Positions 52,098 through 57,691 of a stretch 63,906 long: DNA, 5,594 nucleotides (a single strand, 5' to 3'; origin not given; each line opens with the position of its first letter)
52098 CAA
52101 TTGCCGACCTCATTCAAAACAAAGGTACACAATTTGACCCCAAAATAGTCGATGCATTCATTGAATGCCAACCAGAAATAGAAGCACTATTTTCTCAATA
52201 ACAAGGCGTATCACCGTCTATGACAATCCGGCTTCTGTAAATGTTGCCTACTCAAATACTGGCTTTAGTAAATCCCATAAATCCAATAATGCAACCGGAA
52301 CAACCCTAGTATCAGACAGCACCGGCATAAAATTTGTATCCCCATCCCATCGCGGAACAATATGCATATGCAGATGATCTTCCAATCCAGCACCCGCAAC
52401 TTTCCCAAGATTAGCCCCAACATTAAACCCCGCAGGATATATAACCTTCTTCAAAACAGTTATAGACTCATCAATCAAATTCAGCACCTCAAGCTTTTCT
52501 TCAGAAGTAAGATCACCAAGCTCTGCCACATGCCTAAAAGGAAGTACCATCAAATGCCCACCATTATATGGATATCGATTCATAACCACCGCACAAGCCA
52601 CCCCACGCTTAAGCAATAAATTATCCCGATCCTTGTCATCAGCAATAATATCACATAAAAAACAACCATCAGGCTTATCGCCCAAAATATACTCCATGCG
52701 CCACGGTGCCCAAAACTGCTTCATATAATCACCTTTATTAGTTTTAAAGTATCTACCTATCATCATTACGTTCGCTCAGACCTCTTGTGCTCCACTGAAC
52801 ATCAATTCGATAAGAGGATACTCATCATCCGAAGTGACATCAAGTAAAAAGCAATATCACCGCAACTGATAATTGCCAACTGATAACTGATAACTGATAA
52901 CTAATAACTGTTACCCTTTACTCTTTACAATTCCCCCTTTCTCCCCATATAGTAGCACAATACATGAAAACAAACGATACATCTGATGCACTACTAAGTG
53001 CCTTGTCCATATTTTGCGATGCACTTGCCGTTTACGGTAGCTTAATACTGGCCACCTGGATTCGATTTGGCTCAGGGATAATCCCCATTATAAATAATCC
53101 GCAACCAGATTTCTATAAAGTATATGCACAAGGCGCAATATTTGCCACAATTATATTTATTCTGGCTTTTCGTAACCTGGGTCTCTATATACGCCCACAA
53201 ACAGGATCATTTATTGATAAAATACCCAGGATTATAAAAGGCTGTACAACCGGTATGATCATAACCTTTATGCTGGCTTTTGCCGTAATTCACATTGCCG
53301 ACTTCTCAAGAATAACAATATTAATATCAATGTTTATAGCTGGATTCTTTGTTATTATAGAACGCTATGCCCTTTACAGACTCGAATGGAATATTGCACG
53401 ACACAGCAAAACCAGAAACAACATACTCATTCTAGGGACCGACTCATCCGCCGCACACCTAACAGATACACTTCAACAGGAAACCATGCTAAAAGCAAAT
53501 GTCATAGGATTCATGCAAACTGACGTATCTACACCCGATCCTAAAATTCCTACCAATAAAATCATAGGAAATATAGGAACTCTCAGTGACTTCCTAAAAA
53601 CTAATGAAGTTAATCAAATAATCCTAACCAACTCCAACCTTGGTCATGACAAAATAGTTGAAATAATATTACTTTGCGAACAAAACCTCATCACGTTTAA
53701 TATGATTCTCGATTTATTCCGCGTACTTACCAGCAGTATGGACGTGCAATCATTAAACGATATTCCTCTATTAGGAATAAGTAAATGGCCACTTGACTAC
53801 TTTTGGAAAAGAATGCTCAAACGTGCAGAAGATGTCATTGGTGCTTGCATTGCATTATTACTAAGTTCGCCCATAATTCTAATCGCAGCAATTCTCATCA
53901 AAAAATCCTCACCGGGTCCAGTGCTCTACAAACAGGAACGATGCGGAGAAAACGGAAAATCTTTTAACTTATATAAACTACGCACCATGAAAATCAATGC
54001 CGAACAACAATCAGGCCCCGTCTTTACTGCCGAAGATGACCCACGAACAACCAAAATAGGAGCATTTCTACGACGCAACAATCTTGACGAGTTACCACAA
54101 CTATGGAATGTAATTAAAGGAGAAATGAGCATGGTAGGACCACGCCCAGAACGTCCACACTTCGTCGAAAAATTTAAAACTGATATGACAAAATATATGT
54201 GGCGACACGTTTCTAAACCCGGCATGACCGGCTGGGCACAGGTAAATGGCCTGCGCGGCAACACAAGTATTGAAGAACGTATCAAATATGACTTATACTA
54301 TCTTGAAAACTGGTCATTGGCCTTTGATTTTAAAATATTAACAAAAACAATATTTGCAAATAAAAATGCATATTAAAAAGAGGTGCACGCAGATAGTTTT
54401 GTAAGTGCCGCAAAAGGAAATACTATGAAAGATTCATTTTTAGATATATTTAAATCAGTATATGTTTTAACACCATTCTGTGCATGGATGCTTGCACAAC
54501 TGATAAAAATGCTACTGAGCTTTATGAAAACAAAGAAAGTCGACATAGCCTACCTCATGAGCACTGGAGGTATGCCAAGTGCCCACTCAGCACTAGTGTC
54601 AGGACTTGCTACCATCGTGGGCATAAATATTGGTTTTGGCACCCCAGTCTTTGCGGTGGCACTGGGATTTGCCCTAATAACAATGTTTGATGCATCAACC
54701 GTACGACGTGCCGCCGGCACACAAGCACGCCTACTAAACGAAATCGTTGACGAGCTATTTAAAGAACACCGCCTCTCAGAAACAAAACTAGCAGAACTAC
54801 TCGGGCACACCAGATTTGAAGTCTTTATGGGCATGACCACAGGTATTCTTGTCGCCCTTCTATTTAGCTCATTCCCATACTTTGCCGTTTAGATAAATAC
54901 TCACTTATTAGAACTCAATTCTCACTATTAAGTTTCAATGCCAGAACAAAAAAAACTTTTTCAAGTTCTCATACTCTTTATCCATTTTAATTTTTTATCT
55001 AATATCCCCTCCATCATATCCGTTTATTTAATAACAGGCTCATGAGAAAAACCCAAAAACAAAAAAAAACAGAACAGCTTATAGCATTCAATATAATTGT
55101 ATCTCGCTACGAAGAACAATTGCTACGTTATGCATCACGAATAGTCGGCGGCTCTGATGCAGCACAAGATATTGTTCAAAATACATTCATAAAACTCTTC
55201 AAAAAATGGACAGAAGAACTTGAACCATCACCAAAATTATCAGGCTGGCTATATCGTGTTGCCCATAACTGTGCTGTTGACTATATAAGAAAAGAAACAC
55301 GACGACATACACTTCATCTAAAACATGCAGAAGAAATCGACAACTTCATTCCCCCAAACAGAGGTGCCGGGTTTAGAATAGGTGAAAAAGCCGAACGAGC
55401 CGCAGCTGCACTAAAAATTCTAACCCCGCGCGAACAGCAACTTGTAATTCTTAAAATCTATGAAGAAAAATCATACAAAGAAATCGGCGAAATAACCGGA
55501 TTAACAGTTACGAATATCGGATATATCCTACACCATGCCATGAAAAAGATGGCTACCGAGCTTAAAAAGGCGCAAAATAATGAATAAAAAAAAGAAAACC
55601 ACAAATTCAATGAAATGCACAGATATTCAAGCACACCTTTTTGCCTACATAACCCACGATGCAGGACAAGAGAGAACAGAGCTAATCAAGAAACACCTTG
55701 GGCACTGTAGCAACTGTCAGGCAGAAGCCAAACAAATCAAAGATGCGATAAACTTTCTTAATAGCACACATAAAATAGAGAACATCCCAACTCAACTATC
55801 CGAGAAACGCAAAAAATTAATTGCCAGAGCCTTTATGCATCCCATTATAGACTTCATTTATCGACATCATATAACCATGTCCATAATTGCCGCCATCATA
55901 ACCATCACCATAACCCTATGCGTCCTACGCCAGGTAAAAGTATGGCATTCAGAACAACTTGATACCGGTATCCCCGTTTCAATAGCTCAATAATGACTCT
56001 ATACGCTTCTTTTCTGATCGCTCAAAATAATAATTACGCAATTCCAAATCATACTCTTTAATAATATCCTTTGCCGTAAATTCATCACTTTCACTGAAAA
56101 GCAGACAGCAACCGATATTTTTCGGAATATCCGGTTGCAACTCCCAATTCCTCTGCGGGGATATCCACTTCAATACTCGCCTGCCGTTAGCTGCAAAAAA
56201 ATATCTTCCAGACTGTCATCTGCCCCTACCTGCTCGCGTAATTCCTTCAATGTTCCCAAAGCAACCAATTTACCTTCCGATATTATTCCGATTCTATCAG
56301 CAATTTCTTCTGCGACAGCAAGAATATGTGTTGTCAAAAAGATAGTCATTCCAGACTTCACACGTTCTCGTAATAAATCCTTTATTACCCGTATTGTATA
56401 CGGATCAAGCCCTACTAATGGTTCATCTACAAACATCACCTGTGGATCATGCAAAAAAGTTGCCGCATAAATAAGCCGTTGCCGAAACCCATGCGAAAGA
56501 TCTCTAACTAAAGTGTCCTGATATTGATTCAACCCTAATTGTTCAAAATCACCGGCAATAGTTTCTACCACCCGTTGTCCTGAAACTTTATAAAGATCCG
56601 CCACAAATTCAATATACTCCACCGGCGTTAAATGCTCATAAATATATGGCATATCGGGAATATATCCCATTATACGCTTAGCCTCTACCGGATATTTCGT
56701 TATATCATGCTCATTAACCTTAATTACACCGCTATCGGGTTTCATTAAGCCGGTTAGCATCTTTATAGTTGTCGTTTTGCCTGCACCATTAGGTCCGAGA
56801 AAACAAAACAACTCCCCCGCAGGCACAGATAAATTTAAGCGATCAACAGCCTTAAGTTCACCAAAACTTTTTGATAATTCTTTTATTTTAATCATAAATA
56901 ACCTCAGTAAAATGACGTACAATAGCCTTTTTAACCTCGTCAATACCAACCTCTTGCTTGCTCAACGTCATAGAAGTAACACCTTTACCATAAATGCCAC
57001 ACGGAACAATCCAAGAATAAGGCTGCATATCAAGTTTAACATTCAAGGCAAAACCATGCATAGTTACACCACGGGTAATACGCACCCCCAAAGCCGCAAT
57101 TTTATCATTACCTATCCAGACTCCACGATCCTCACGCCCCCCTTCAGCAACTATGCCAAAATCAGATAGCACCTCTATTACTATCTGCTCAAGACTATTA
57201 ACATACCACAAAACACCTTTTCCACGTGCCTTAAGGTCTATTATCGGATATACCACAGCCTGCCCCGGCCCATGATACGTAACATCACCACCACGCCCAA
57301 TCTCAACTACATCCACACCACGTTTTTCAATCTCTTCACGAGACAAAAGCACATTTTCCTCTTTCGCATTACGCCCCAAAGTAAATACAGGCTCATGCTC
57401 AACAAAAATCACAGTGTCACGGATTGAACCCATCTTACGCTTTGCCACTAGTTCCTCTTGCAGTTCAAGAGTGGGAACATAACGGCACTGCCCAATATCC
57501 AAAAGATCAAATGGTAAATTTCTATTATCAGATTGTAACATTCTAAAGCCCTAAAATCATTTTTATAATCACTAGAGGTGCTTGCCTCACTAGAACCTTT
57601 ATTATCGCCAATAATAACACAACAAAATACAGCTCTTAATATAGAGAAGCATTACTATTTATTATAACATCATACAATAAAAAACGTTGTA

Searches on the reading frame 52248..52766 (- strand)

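Call 8: search_protein_families(library=pfam, proteins=[window:52248-52766:-], max_evalue=0.01)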
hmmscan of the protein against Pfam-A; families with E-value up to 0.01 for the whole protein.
window:52248-52766:- (172 aa): 2 families
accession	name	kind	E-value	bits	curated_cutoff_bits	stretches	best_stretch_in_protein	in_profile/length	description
PF01230.28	HIT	-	5.7e-10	40.2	21.5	1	58-139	15-95/98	HIT domain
PF11969.13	DcpS_C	-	2.9e-06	28.2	24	1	36-137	3-100/114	Scavenger mRNA decapping enzyme C-term binding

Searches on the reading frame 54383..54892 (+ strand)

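Call 8: search_protein_families(library=pfam, proteins=[window:54383-54892:+], max_evalue=0.01)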
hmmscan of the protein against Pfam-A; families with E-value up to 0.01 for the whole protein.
window:54383-54892:+ (169 aa): 2 families
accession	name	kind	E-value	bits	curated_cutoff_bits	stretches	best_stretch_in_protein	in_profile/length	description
PF02681.20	DUF212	-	1.2e-43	148.7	26.5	1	27-157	5-126/126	Divergent PAP2 family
PF03683.19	UPF0175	-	0.0027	17.8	27.9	1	115-147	18-50/75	Uncharacterised protein family (UPF0175)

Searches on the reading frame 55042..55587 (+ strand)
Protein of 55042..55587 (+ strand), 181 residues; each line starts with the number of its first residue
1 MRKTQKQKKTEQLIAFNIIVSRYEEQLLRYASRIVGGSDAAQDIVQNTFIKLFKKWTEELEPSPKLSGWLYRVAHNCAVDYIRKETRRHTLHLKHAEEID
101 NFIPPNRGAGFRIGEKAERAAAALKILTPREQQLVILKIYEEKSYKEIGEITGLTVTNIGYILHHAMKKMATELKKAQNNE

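Call 39: search_protein_families(library=pfam, proteins=[window:55042-55587:+], max_evalue=0.001)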
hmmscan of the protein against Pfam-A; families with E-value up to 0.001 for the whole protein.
window:55042-55587:+ (181 aa): 3 families
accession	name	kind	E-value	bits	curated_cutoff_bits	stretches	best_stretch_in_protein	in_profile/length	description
PF04542.20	Sigma70_r2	-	1.5e-15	57.1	24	1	20-88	2-71/71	Sigma-70 region 2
PF08281.18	Sigma70_r4_2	-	5.1e-11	42.5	25.7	1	120-170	4-54/54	Sigma-70, region 4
PF04545.22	Sigma70_r4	-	2.6e-08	33.7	24.1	1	123-170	1-48/50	Sigma-70, region 4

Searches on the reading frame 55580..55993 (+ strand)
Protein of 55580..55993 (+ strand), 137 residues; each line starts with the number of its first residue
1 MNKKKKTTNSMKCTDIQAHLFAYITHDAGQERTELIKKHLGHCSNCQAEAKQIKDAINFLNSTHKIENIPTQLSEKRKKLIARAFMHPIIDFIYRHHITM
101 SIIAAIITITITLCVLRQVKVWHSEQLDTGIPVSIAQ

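Call 39: search_protein_families(library=pfam, proteins=[window:55580-55993:+], max_evalue=0.001)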
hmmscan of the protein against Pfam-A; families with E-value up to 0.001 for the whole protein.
window:55580-55993:+ (137 aa): 1 family
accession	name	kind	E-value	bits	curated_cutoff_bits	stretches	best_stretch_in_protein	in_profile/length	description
PF13490.11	zf-HC2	-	2.7e-06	27.8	22.2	1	13-47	1-35/35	Putative zinc-finger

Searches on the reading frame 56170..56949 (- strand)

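Call 39: search_protein_families(library=pfam, proteins=[window:56170-56949:-], max_evalue=0.001)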
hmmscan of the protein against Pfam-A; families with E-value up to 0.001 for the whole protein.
window:56170-56949:- (259 aa): 2 families
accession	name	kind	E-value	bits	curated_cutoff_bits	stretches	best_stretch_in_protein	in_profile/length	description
PF00005.33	ABC_tran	-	7.8e-24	85.3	25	1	36-178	2-136/137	ABC transporter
PF13304.12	AAA_21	-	8.1e-10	39.7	27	1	138-211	225-301/304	AAA domain, putative AbiEii toxin, Type IV TA system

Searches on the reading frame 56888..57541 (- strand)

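Call 39: search_protein_families(library=pfam, proteins=[window:56888-57541:-], max_evalue=0.001)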
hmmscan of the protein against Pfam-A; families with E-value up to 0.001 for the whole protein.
window:56888-57541:- (217 aa): 2 families
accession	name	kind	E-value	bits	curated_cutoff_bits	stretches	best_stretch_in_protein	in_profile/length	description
PF21948.1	LplA-B_cat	-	2.9e-49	168.2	27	1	24-211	5-199/200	Lipoyl protein ligase A/B catalytic domain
PF03099.24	BPL_LplA_LipB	-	9.4e-05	22.8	21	1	67-171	17-133/133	Biotin/lipoate A/B protein ligase family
